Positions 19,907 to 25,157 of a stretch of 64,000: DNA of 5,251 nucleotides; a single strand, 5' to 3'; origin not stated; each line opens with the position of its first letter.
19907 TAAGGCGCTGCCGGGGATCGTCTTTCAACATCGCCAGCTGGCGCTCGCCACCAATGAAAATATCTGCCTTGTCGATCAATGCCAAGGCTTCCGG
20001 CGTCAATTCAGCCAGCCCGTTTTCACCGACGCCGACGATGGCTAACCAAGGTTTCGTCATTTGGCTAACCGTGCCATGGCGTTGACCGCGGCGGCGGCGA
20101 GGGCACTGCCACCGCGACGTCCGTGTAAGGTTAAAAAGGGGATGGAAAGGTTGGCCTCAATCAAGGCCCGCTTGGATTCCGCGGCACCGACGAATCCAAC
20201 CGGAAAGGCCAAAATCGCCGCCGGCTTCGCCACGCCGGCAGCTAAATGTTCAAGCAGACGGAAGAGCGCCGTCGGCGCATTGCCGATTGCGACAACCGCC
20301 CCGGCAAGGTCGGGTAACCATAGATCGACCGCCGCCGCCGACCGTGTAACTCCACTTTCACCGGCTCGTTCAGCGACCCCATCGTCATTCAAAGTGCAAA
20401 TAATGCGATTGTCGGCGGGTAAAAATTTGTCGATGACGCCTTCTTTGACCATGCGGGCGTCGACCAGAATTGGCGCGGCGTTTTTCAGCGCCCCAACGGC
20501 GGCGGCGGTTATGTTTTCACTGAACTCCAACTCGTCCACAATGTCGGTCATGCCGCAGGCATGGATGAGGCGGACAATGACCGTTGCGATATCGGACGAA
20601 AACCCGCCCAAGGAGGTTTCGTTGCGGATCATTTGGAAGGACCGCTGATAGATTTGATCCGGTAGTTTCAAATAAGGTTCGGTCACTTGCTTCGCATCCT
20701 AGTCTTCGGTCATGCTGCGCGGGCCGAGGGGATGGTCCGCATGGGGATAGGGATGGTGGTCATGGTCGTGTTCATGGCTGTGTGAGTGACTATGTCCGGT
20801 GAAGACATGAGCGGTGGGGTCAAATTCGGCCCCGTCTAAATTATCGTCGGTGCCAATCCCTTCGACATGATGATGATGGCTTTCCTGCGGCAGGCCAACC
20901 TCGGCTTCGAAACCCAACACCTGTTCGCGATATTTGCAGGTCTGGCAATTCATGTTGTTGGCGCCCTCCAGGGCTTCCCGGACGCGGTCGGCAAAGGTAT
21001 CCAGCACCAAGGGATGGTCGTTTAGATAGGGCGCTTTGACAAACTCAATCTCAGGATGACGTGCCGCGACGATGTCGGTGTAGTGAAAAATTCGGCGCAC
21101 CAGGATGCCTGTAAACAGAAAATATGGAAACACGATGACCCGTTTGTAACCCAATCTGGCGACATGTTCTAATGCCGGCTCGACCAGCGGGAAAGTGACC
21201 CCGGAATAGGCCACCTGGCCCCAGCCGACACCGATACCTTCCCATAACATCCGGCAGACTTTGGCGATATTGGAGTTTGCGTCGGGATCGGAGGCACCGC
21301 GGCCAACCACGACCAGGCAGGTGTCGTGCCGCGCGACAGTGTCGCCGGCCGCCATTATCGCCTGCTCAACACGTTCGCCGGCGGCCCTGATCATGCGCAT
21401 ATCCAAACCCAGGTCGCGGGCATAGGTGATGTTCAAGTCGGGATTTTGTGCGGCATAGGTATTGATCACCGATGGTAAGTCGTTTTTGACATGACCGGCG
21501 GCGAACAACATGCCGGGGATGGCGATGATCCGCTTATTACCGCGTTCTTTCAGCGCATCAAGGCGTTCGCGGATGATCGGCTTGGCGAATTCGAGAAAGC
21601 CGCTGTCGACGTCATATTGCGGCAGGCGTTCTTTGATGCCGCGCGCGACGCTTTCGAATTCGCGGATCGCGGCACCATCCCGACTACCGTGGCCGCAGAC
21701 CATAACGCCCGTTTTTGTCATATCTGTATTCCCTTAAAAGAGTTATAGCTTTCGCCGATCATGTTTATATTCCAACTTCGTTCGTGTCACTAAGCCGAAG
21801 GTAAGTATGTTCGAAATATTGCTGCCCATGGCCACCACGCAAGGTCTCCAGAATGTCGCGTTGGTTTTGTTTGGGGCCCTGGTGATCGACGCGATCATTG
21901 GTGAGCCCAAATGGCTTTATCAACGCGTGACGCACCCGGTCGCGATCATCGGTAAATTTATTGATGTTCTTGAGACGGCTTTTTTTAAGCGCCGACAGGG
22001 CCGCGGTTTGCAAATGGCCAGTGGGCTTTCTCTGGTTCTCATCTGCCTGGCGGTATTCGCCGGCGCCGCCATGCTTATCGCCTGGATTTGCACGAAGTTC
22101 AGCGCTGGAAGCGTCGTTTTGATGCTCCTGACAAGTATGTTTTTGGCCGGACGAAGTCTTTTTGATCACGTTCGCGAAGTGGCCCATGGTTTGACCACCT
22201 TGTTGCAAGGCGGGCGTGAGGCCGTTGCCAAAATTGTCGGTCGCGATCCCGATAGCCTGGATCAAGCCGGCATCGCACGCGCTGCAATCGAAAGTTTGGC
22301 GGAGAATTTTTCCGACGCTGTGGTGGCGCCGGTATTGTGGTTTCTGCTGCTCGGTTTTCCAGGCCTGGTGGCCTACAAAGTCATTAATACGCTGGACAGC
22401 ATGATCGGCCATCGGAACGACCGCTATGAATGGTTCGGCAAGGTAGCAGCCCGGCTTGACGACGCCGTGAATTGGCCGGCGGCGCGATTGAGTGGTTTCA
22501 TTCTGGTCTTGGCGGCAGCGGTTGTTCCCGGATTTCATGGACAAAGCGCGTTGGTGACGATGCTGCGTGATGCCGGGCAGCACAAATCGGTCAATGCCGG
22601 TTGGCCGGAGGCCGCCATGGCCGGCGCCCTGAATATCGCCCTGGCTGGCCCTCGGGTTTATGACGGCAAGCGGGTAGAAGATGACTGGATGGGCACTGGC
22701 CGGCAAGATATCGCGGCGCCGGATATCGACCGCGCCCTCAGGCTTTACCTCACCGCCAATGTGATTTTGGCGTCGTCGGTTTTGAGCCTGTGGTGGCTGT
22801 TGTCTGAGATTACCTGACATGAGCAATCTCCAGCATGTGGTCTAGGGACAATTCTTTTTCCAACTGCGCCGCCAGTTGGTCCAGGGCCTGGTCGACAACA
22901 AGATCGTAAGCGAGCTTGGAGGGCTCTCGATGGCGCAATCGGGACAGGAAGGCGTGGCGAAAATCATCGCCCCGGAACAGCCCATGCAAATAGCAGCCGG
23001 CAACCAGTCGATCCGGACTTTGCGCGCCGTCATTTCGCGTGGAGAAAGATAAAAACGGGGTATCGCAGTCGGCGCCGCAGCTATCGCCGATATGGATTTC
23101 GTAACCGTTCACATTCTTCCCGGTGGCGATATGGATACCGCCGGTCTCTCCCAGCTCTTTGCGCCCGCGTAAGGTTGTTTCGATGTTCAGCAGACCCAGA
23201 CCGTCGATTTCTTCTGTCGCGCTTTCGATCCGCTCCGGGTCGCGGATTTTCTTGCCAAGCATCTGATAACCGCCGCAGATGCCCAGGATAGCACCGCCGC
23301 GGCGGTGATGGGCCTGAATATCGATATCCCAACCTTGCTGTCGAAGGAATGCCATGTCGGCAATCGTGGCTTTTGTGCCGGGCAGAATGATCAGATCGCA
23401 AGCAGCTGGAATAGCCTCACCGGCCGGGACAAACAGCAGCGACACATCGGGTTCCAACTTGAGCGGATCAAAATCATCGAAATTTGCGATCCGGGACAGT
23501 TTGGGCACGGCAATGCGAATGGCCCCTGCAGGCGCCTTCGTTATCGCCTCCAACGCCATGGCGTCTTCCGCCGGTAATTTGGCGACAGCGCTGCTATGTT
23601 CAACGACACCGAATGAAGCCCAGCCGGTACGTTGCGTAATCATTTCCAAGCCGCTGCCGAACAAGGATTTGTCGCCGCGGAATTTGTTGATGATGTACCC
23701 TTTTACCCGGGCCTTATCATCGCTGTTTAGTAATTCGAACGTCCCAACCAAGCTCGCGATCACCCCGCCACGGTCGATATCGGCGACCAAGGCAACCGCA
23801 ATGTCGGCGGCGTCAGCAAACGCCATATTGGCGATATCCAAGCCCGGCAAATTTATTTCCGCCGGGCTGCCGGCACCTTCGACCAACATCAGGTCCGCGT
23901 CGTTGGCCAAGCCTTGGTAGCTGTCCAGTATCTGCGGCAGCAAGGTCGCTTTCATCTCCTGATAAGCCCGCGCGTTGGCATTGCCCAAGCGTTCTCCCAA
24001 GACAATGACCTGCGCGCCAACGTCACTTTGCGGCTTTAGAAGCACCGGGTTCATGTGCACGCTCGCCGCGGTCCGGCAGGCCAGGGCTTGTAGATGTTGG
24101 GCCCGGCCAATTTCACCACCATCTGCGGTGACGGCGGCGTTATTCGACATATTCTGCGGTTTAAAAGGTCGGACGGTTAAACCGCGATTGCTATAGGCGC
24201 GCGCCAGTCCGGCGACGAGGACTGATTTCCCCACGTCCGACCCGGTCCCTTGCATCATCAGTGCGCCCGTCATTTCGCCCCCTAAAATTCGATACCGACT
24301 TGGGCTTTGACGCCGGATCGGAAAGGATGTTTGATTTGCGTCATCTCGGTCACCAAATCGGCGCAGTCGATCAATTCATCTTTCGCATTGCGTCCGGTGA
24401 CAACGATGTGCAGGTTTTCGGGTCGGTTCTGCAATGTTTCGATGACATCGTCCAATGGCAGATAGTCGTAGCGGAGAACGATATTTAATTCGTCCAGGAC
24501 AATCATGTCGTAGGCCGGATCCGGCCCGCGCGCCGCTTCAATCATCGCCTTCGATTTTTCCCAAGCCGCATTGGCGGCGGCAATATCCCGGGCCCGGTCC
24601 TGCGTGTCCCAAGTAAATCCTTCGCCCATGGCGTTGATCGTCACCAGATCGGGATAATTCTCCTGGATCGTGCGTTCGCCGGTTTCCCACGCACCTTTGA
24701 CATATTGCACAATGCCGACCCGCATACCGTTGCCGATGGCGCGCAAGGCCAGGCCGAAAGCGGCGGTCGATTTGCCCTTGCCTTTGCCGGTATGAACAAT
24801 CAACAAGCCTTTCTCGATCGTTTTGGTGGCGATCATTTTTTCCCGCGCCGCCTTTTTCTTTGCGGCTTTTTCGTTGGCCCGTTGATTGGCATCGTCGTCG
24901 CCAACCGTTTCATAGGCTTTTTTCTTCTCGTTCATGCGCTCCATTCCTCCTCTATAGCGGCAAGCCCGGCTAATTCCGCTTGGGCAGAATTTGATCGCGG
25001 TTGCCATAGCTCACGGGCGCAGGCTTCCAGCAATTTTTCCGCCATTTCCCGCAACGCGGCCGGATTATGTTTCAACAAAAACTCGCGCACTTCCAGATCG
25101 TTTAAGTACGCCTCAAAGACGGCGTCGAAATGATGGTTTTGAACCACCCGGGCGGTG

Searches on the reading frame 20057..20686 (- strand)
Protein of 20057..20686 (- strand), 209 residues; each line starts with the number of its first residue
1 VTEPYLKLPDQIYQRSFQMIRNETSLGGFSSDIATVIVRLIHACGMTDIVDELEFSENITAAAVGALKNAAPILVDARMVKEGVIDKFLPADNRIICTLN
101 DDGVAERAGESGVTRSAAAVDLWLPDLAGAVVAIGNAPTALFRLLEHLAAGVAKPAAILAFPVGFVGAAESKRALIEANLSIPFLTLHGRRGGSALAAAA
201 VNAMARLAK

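Call 50: search_protein_families(library=pfam, proteins=[window:20057-20686:-], max_evalue=0.00001)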
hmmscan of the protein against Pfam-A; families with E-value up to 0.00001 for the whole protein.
window:20057-20686:- (209 aa): 1 family
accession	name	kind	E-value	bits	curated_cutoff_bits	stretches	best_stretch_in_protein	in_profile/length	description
PF02570.20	CbiC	-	3.9e-67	226.1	22.5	1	11-206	1-195/196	Precorrin-8X methylmutase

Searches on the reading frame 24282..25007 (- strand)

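Call 51: search_protein_families(library=pfam, proteins=[window:24282-25007:-], max_evalue=0.00001)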
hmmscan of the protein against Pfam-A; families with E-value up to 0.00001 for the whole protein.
window:24282-25007:- (241 aa): 1 family
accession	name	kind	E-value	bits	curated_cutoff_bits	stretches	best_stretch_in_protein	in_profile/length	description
PF02572.21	CobA_CobO_BtuR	-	2.3e-66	223.7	25.7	1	65-241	1-172/172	ATP:corrinoid adenosyltransferase BtuR/CobO/CobP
